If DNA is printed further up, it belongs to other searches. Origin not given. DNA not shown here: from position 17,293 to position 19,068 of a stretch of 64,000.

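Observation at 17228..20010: tRNA-Ser-adjacent AT-rich three-gene module: Mrr-cat nuclease fusion + HExxH mini-zincin + MazG-like NTP-PPase; candidate undescribed defence system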

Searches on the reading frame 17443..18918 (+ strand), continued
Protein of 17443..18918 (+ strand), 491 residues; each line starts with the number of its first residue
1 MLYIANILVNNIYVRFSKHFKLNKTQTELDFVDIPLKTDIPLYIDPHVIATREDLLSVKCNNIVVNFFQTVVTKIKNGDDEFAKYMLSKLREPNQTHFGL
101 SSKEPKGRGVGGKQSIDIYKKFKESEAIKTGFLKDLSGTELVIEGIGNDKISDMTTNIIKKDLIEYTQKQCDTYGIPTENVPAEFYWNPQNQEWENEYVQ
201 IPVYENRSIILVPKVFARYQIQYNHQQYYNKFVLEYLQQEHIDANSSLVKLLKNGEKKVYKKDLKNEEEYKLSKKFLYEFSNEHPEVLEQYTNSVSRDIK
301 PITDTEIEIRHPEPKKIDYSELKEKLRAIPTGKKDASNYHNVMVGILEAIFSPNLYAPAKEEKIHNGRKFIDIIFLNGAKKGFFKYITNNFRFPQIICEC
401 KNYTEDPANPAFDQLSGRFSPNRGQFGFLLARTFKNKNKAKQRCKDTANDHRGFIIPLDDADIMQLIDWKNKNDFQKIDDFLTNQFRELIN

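Call 66: search_dna_similar(query=window:17482-18918:+, collection=plasmids, mode=protein, max_rows=15)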
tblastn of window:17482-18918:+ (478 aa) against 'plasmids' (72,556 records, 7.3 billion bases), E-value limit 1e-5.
Records with a match: 95; places in all: 98; records where one place covers at least 80% of the query: 4.
Best place of each record, by identity: <60% 95.
By first word of the organism name: Staphylococcus 47; Rhodococcus 12; Bacillus 8; Acinetobacter 5; Prescottella 4; Listeria 3; Leptolyngbya 2; Macrococcoides 2; Methylobacterium 1; Clostridium 1; and 10 more.
By predicted mobility (MOB-suite, as given by PLSDB): mobilizable 54; non-mobilizable 30; conjugative 11.
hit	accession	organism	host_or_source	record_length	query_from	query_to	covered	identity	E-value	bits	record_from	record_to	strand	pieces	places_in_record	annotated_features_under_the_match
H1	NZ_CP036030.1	Bacillus mycoides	cell culture,soil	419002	1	451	94%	42.7%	2e-111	369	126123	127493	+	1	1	hypothetical protein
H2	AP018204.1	Leptolyngbya boryana NIES-2135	-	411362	2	419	87%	25.2%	2e-20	102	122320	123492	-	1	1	hypothetical protein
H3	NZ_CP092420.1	Leptolyngbya boryana IU 594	-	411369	2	419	87%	25.2%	2e-20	102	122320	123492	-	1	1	hypothetical protein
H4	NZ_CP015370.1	Methylobacterium phyllosphaerae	cell culture,leaf tissues of rice in ...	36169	2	419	87%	22.8%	3e-22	107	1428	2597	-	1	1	hypothetical protein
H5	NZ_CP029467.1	Bacillus amyloliquefaciens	whole organism,soil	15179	1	282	59%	33.4%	9e-38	154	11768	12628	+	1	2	hypothetical protein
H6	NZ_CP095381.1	Bacillus cereus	cell cuture,Pond silt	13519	1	292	61%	29.3%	4e-30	131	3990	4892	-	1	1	hypothetical protein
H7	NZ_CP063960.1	Clostridium botulinum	Bovine,feces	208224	1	282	59%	29.9%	9e-20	124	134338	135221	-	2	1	hypothetical protein (x2)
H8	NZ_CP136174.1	Acinetobacter baumannii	hospital environment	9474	7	283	58%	29.5%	4e-20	101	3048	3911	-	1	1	hypothetical protein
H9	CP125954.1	Bacillus sp. BTAI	cell culture,Soil environment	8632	1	278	58%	29.4%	5e-32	137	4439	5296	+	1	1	record has no annotation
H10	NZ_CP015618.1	Acinetobacter schindleri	cell culture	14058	3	283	59%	28.8%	2e-33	141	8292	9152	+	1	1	hypothetical protein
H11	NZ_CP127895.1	Acinetobacter sp. SAAs470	cell culture,lake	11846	7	283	58%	28.8%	2e-20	102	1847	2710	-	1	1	hypothetical protein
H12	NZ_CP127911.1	Acinetobacter sp. SAAs474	cell culture,lake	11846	7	283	58%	28.8%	2e-20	102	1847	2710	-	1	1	hypothetical protein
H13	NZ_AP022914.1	Bacillus cereus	-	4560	1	282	59%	28.3%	5e-29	128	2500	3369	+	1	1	hypothetical protein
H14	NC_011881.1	Pseudarthrobacter chlorophenolicus A6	-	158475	1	315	66%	24.9%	6e-13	79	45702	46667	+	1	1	hypothetical protein | helicase-related protein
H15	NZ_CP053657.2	Bacillus cereus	culture,soil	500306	1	283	59%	27.1%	3e-23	111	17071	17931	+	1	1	hypothetical protein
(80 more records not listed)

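Call 67: search_dna_similar(query=window:17482-18918:+, collection=phages, mode=protein, max_rows=15)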
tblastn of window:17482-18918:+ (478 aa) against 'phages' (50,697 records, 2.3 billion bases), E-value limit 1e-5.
No match.

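Call 68: get_annotated_region(hit=H10, flank=4000)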
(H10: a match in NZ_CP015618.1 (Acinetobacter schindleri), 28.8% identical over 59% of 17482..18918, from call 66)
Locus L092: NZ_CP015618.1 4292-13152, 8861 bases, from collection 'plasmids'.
description: Acinetobacter schindleri strain ACE plasmid p3AsACE, complete sequence
organism: Acinetobacter schindleri (NCBI taxid 108981)
taxonomy: Bacteria; Pseudomonadota; Gammaproteobacteria; Moraxellales; Moraxellaceae; Acinetobacter; Acinetobacter schindleri
host: -; source: cell culture; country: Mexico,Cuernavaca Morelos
typing (MOB-suite, as given by PLSDB): non-mobilizable; replicon rep_cluster_1902
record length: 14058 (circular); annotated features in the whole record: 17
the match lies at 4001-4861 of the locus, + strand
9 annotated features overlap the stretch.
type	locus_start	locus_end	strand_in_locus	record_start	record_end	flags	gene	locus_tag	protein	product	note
CDS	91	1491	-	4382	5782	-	-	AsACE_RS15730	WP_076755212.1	hypothetical protein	-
CDS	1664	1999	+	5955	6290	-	-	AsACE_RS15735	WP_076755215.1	helix-turn-helix domain-containing protein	-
CDS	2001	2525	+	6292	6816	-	-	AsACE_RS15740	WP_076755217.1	type II toxin-antitoxin system PemK/MazF family toxin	-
CDS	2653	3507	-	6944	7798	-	-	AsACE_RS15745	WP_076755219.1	ImmA/IrrE family metallo-endopeptidase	-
CDS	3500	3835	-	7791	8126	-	-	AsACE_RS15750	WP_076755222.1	helix-turn-helix transcriptional regulator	-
CDS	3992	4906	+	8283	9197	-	-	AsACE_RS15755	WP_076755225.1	hypothetical protein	-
CDS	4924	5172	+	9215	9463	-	-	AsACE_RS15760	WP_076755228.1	hypothetical protein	-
CDS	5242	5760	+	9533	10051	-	-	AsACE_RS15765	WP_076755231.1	hypothetical protein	-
CDS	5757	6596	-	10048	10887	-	-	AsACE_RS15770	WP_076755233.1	hypothetical protein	-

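Call 69: get_annotated_region(hit=H13, flank=3000)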
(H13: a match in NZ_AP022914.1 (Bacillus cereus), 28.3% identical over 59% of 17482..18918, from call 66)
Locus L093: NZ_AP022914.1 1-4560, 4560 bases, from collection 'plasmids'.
description: Bacillus cereus strain MRY14-0100 plasmid pMRY14-0100_7, complete sequence
organism: Bacillus cereus (NCBI taxid 1396)
taxonomy: Bacteria; Bacillota; Bacilli; Bacillales; Bacillaceae; Bacillus; Bacillus cereus
host: -; source: -; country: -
typing (MOB-suite, as given by PLSDB): non-mobilizable
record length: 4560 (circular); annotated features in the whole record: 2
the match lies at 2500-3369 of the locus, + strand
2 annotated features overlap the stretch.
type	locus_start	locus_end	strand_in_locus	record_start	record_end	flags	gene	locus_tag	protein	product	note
CDS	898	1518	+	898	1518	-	-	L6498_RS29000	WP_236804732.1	helix-turn-helix domain-containing protein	GO:0006355 - regulation of DNA-templated transcription [Evidence IEA]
CDS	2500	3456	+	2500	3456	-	-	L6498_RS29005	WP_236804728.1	hypothetical protein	-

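Call 70: get_annotated_region(hit=H1, flank=6000)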
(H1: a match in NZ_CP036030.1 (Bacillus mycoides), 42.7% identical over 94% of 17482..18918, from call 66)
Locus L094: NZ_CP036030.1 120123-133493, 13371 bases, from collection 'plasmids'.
description: Bacillus mycoides strain BPN54/2 plasmid p419
organism: Bacillus mycoides (NCBI taxid 1405)
taxonomy: Bacteria; Bacillota; Bacilli; Bacillales; Bacillaceae; Bacillus; Bacillus mycoides
host: -; source: cell culture,soil; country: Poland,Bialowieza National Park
typing (MOB-suite, as given by PLSDB): non-mobilizable; replicon rep_cluster_164
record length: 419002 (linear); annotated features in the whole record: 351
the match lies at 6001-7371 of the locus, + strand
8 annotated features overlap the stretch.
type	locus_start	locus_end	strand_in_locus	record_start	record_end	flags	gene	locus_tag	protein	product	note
CDS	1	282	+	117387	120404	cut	-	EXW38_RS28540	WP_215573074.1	DEAD/DEAH box helicase family protein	-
CDS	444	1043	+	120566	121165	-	-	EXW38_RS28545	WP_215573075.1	hypothetical protein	-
CDS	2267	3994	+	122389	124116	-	-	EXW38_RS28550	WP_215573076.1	TOPRIM nucleotidyl transferase/hydrolase domain-containing protein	-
CDS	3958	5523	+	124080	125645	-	-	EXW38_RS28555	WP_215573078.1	UvrD-helicase domain-containing protein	-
CDS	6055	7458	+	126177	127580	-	-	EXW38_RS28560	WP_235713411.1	hypothetical protein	-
CDS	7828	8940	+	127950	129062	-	-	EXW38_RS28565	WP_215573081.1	site-specific integrase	GO:0015074 - DNA integration [Evidence IEA]; GO:0006310 - DNA recombination [Evidence IEA]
CDS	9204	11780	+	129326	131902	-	-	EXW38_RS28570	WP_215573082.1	AAA family ATPase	-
CDS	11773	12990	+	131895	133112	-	-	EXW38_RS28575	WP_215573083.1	McrC family protein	-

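Call 80: find_encoding_contigs(protein=P0003, flank=8000, max_places=3)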
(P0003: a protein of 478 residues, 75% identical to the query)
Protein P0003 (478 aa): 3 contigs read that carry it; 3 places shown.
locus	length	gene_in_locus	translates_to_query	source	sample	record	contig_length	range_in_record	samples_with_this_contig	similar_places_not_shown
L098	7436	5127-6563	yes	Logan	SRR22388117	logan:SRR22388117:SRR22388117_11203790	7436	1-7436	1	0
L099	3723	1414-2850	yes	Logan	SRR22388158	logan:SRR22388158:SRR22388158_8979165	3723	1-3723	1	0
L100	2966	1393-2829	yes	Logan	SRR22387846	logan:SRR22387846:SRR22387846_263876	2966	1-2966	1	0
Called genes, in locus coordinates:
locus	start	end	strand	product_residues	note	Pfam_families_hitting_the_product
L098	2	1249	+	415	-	?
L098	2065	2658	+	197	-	-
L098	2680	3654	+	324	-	PF13371:TPR_9 (faint)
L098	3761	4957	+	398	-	-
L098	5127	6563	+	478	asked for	PF28123:DUF8370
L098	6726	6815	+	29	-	-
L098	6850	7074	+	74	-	-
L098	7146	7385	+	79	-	-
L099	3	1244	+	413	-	?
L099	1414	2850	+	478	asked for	PF28123:DUF8370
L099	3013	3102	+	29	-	-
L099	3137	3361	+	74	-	-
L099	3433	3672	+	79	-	-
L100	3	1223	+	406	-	?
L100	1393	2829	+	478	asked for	PF28123:DUF8370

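Call 81: find_encoding_contigs(protein=P0002, flank=8000, max_places=2)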
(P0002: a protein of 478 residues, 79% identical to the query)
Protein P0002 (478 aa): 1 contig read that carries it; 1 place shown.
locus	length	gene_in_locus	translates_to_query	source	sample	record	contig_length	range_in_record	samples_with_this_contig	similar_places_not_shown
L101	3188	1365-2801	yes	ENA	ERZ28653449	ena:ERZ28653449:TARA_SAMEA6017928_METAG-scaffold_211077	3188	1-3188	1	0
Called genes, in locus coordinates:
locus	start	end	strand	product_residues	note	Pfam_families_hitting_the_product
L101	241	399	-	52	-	-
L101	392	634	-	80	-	PF18903:DUF5659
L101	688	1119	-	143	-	-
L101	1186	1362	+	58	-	PF12728:HTH_17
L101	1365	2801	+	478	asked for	PF28123:DUF8370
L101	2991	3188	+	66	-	?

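Call 90: fold_search(model_id=the predicted structure, library=pdb)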
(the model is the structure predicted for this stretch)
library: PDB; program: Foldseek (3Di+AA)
matches with E <= 10: 82; with E <= 0.001: 0
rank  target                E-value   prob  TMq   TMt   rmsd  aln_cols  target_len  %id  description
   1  5lhc_A                5.2e-02  0.38  0.22  0.19  20.9       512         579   11  The structure of D456A mutant of Nt.BspD6I nicking endonuclease at 0.24 nm resolution . (released 2017-08-16)
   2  2fok_A                7.2e-02  0.38  0.23  0.21  19.8       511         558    9  STRUCTURE OF RESTRICTION ENDONUCLEASE FOKI (released 1998-06-17)
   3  8bao_B                8.0e-02  0.97  0.19  0.24   4.9       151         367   16  Dysgonamonadaceae bacterium CRISPR ancillary nuclease 2 (released 2022-11-30)
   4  2fok_B                9.4e-02  0.28  0.22  0.20  20.7       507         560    9  STRUCTURE OF RESTRICTION ENDONUCLEASE FOKI (released 1998-06-17)
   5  8bao_A                9.9e-02  0.97  0.19  0.24   4.8       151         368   16  Dysgonamonadaceae bacterium CRISPR ancillary nuclease 2 (released 2022-11-30)
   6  6qnz_A                1.0e-01  0.85  0.22  0.19  12.8       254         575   11  Crystal structure of the site-specific DNA nickase N.BspD6I E418A Mutant (released 2020-03-04)
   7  6qnz_B                1.1e-01  0.21  0.21  0.18  21.1       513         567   12  Crystal structure of the site-specific DNA nickase N.BspD6I E418A Mutant (released 2020-03-04)
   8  5liq_A                1.2e-01  0.23  0.22  0.19  21.3       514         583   12  The structure of C160S,C508S,C578S mutant of Nt.BspD6I nicking endonuclease at 0.185 nm resolution . (released 2017-08-02)
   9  5liq_B                1.4e-01  0.21  0.21  0.18  21.2       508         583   11  The structure of C160S,C508S,C578S mutant of Nt.BspD6I nicking endonuclease at 0.185 nm resolution . (released 2017-08-02)
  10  1fok_A                1.5e-01  0.25  0.20  0.18  17.0       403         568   11  STRUCTURE OF RESTRICTION ENDONUCLEASE FOKI BOUND TO DNA (released 1997-12-03)
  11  2ewf                  1.8e-01  0.75  0.21  0.17  14.4       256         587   12  Crystal structure of the site-specific DNA nickase N.BspD6I (released 2006-11-21)
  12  5liz                  2.1e-01  0.18  0.22  0.18  21.4       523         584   12  The structure of Nt.BspD6I nicking endonuclease with all cysteines mutated by serine residues at 0.19 nm resolution . (released 2017-08-02)
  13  1xmx                  2.8e-01  0.77  0.18  0.23   5.5       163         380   14  Crystal structure of protein VC1899 from Vibrio cholerae (released 2004-11-16)
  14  5lhc_B                3.5e-01  0.60  0.22  0.19  12.8       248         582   11  The structure of D456A mutant of Nt.BspD6I nicking endonuclease at 0.24 nm resolution . (released 2017-08-16)
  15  7edb_B                1.2e+00  0.28  0.22  0.29  17.9       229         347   10  EcoT38I restriction endonuclease complexed with DNA (released 2022-03-16)
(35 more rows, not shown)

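Call 96: search_protein_families(library=padloc, proteins=[L092:3992-4906:+, L092:4924-5172:+, L092:5242-5760:+, L093:2500-3456:+, L094:6055-7458:+, L094:2267-3994:+, L094:3958-5523:+], max_evalue=0.001)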
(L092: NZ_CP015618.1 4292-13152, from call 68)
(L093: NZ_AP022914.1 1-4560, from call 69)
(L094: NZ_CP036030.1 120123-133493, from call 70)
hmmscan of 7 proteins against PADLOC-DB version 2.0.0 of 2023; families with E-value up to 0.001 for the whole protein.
L092:3992-4906:+ (304 aa): 1 family
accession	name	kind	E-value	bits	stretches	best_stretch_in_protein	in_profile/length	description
PDLC04597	PDC-M36A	-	1.4e-21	74.8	1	5-217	9-215/457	-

L092:4924-5172:+ (82 aa): 0 families

L092:5242-5760:+ (172 aa): 0 families

L093:2500-3456:+ (318 aa): 2 families
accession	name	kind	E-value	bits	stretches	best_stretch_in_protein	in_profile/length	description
PDLC04597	PDC-M36A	-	1e-21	75.3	1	3-242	8-246/457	-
PDLC04598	PDC-M36A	-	3.6e-07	27.9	1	128-196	4-71/330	-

L094:6055-7458:+ (467 aa): 2 families
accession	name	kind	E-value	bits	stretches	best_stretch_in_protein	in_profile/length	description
PDLC04597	PDC-M36A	-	1.9e-44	150.3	2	5-205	28-228/457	-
PDLC04598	PDC-M36A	-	5.7e-13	47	2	109-156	3-50/330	-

L094:2267-3994:+ (575 aa): 77 families (the best 25 are shown)
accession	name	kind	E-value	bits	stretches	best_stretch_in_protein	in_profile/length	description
PDLC00081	GajA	-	5.6e-206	683.7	1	1-571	1-572/574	AAA ATPase domain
PDLC00066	GajA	-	1.4e-72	243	1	1-571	1-561/567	AAA ATPase domain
PDLC00070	GajA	-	3.5e-42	142.8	1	2-527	2-533/596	AAA ATPase domain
PDLC00084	GajA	-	2.1e-40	136.9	1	148-545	2-400/431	AAA ATPase domain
PDLC00087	GajA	-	3.4e-31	106.7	1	362-571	9-205/211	AAA ATPase domain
PDLC00102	GajA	-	4.5e-29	99.3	2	144-433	165-441/532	AAA ATPase domain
PDLC00098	GajA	-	6.5e-28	95.7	2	145-431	166-440/534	AAA ATPase domain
PDLC00065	GajA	-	6.7e-27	92.5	2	145-451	190-526/670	AAA ATPase domain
PDLC00099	GajA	-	2.3e-26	90.9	2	177-439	201-469/626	AAA ATPase domain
PDLC00080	GajA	-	3.3e-26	90.2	1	1-477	1-475/622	AAA ATPase domain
PDLC00077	GajA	-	8.9e-25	85.3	2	180-439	228-507/616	AAA ATPase domain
PDLC00096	GajA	-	1.3e-24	84.9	2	180-433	186-458/630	AAA ATPase domain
PDLC00072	GajA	-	6.2e-23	79.1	2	137-389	193-458/709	AAA ATPase domain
PDLC00071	GajA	-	1.2e-22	78.5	1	1-432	1-438/588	AAA ATPase domain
PDLC02358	Old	-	3.2e-22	77.1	2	165-437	166-455/578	Old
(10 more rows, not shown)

L094:3958-5523:+ (521 aa): 45 families (the best 25 are shown)
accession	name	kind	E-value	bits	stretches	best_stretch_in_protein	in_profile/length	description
PDLC00122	GajB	-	3.1e-155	515.9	1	13-509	5-493/502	UrvD helicase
PDLC00123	GajB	-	1.9e-65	219.5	1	19-487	11-509/540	UrvD helicase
PDLC00117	GajB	-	1e-41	141.2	3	151-273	199-320/604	UrvD helicase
PDLC03802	RTasHel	-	1.2e-29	101.6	3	152-290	174-303/675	DRT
PDLC00119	GajB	-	3.7e-28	96.8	2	152-485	200-543/565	UrvD helicase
PDLC00129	GajB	-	2.5e-24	83.8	2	140-293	199-349/594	UrvD helicase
PDLC00138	GajB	-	9.5e-24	82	2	18-160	10-156/581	UrvD helicase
PDLC00132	GajB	-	1.5e-23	81.4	2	112-285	162-329/625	UrvD helicase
PDLC00127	GajB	-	2e-23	80.8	2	17-142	13-142/594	UrvD helicase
PDLC00136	GajB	-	3.5e-23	80.3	2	154-251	190-286/570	UrvD helicase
PDLC00103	GajB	-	3.5e-22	77.1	2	132-290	172-336/612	UrvD helicase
PDLC00113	GajB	-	5.8e-22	76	1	19-274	22-274/579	UrvD helicase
PDLC00135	GajB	-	1.3e-19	68.6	1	20-258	16-257/603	UrvD helicase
PDLC00144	GajB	-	5.8e-19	66.1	2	144-248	134-238/559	UrvD helicase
PDLC00112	GajB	-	9.2e-19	65.4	2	18-118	12-116/581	UrvD helicase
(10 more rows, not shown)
